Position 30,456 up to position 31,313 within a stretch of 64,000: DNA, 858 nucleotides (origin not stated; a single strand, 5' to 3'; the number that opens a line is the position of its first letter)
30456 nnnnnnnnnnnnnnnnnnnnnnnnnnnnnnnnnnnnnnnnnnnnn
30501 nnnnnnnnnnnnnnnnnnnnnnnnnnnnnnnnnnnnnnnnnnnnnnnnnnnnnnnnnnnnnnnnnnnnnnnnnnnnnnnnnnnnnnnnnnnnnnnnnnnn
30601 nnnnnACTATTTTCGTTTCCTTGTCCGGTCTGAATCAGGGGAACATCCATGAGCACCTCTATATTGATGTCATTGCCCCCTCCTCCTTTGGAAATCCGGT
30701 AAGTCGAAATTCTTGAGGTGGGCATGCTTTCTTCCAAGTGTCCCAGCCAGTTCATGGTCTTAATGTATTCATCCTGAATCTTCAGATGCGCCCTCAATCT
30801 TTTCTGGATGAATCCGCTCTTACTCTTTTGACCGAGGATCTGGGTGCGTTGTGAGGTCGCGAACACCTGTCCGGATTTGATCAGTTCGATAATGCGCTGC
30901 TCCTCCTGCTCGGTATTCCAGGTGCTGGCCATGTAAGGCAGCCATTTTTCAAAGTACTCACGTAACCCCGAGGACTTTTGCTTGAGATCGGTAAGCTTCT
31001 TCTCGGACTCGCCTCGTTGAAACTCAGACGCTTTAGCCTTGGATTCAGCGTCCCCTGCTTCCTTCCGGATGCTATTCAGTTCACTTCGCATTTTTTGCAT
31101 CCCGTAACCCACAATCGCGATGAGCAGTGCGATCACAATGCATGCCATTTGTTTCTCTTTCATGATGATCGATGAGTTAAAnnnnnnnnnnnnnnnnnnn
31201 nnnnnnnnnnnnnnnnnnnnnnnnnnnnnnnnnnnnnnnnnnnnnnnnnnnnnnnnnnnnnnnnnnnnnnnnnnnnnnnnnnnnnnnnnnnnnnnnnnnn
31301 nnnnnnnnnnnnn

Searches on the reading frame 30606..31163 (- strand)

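Call 11: search_protein_families(library=pfam, proteins=[window:30606-31163:-], max_evalue=0.01)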
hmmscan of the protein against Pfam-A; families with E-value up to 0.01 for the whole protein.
window:30606-31163:- (186 aa): 2 families
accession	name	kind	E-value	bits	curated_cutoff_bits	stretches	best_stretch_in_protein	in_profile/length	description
PF10265.14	Miga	-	0.0031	17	25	1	25-114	174-263/540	Mitoguardin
PF15312.11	JSRP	-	0.0048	17.2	25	1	8-36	13-41/63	Junctional sarcoplasmic reticulum protein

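Call 63: search_protein_families(library=ncbifam, proteins=[window:30606-31163:-], max_evalue=0.001)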
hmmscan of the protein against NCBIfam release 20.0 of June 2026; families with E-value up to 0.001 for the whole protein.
window:30606-31163:- (186 aa): 0 families
